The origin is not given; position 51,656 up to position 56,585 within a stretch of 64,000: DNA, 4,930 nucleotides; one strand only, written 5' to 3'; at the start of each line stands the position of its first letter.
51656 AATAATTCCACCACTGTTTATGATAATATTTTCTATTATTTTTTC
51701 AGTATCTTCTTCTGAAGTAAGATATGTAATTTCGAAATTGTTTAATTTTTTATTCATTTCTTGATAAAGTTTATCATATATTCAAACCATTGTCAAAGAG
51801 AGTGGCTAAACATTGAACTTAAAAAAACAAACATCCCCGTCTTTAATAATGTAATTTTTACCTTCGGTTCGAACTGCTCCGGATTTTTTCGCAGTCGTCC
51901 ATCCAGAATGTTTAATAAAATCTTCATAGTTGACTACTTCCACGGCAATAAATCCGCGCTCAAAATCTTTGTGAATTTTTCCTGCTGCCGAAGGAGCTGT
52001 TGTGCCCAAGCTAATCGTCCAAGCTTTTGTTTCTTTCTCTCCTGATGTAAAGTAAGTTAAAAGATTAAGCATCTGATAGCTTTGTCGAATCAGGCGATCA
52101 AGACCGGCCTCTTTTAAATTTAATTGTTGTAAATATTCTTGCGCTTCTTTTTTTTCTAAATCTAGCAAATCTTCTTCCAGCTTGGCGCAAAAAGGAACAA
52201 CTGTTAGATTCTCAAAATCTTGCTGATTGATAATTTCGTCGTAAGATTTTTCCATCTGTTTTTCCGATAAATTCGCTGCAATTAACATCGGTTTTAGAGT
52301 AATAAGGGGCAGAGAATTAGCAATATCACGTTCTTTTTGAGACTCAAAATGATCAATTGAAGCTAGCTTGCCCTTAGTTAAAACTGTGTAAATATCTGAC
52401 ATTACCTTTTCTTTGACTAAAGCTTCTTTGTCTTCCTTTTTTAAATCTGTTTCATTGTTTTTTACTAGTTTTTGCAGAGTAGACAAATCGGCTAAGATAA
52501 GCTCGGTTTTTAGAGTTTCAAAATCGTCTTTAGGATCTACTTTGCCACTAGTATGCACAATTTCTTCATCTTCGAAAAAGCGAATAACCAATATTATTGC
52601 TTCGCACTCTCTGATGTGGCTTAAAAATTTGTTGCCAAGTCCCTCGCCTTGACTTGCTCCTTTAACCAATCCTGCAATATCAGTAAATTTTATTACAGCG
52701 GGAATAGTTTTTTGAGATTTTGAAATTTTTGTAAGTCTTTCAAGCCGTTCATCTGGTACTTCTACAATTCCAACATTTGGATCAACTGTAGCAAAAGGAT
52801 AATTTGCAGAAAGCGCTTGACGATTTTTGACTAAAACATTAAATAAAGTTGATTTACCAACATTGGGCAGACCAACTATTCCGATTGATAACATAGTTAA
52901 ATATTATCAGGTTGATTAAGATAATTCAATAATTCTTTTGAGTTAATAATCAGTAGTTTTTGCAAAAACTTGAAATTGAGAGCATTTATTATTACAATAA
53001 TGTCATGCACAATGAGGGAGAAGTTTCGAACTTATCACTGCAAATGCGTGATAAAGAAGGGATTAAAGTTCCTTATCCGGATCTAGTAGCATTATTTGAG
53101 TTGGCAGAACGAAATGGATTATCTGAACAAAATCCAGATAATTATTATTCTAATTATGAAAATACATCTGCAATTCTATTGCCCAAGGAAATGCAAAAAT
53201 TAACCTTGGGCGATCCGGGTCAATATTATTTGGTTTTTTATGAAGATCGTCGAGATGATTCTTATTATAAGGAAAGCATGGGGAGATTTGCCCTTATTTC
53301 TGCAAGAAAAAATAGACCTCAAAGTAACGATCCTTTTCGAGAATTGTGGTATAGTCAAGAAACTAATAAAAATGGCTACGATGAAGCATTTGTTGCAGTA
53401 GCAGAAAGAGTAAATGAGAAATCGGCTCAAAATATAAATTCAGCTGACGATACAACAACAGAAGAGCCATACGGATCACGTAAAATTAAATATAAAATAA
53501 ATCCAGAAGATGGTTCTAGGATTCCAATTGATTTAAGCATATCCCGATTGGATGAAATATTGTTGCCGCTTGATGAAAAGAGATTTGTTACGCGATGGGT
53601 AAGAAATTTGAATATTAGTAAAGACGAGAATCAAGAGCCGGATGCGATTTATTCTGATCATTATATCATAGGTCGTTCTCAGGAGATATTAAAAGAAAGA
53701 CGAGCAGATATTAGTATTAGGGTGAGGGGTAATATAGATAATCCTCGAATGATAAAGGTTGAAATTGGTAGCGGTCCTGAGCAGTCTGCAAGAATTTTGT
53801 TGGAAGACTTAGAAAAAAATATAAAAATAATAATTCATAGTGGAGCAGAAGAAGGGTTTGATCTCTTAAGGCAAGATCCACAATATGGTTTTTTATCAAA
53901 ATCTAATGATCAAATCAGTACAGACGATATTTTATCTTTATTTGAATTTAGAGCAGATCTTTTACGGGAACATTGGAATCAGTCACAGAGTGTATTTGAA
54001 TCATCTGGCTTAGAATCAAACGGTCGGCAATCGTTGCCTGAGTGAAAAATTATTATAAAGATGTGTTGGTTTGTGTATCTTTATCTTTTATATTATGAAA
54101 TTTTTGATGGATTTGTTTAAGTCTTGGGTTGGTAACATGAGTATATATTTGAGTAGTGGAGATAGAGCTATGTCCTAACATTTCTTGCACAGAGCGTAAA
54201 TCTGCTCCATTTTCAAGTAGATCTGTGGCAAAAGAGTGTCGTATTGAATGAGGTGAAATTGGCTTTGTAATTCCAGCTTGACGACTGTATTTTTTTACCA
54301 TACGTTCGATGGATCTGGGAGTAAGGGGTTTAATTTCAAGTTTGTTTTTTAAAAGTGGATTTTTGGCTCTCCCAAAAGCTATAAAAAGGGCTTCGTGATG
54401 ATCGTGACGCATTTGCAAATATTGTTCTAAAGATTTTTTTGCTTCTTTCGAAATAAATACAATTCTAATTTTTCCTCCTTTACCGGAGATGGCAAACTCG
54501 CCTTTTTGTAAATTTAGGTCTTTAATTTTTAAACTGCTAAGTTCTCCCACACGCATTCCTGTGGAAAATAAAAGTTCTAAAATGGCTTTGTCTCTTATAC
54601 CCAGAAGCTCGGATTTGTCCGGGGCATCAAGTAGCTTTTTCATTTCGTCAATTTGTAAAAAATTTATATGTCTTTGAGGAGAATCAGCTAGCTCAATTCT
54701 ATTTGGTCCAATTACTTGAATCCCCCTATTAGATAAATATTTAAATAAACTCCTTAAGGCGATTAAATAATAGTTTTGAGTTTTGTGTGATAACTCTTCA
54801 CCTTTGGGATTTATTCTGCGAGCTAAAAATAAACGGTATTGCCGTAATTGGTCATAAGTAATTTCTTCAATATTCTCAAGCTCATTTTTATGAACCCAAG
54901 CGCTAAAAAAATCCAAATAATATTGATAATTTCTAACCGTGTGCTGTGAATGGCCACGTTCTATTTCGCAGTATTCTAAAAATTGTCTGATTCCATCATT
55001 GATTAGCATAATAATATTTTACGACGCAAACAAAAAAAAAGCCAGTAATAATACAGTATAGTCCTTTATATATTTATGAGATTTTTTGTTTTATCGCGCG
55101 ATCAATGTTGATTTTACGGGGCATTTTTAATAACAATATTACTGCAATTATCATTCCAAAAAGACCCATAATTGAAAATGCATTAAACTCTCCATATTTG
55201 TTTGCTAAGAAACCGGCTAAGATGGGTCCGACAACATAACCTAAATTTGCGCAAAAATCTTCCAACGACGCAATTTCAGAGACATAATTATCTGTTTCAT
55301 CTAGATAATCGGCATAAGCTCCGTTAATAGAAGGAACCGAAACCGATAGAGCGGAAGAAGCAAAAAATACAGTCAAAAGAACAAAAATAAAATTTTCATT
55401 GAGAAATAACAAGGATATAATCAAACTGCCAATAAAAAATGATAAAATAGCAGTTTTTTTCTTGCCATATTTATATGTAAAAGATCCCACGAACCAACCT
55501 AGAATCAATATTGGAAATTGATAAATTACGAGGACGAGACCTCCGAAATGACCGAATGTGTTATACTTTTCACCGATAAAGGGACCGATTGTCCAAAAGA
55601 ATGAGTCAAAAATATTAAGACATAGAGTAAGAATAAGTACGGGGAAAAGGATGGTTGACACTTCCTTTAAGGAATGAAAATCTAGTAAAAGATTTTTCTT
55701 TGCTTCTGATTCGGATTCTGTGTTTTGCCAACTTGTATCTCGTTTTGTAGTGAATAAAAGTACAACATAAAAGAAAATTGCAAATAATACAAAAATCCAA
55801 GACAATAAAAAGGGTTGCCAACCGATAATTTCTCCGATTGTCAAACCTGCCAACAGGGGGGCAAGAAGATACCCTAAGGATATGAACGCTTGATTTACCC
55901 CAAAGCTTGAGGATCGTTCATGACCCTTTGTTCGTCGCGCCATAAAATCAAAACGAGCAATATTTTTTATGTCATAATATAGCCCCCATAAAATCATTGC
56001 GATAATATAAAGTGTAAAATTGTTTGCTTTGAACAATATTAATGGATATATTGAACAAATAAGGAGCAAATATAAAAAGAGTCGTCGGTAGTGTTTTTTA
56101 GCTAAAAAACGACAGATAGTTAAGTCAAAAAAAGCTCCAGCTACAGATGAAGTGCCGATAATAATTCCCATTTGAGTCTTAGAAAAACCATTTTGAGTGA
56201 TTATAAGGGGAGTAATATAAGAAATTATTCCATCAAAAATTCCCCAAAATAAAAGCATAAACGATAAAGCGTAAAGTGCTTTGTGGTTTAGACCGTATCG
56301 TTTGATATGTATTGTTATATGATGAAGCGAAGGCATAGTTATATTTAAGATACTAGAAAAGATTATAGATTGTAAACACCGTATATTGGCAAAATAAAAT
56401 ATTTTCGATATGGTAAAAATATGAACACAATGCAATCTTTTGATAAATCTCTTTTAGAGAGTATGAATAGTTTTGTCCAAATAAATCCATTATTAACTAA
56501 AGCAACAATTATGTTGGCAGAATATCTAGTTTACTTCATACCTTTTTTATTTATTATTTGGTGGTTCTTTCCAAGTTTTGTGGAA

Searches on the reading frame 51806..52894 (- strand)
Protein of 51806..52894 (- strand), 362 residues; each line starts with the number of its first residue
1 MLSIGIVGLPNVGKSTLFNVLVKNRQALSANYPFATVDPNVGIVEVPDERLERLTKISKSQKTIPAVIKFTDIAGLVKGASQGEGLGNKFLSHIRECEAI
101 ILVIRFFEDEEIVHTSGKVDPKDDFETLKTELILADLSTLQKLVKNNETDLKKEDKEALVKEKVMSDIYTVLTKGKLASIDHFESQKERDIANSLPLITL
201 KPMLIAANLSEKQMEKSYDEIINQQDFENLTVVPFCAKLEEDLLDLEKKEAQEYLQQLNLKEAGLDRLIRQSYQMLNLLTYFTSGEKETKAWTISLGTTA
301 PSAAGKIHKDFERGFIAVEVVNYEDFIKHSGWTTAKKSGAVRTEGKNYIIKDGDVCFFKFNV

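Call 70: search_protein_families(library=pfam, proteins=[window:51806-52894:-], max_evalue=0.0001)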
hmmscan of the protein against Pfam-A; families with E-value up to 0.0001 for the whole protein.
window:51806-52894:- (362 aa): 3 families
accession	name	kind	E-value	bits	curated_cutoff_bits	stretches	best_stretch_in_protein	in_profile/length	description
PF06071.19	YchF-GTPase_C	-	8.6e-35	119.2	27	1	278-361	1-84/84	Protein of unknown function (DUF933)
PF01926.29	MMR_HSR1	-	1.6e-22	80.2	21.9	1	4-110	2-86/113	50S ribosome-binding GTPase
PF02421.24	FeoB_N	-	8.3e-08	32.3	27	1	4-49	3-47/156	Ferrous iron transport protein B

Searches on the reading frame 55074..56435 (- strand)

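Call 69: search_protein_families(library=ncbifam, proteins=[window:55074-56435:-], max_evalue=1e-10)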
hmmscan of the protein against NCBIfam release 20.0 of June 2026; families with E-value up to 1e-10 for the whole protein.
window:55074-56435:- (453 aa): 2 families
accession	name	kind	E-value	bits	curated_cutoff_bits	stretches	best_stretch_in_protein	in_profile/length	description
TIGR00880.1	2_A_01_02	superfamily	7.6e-18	65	131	0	299-439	1-139/141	multidrug resistance protein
TIGR00900.1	2A0121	subfamily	3.4e-12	46.4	319.6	0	55-200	213-360/364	H+ Antiporter protein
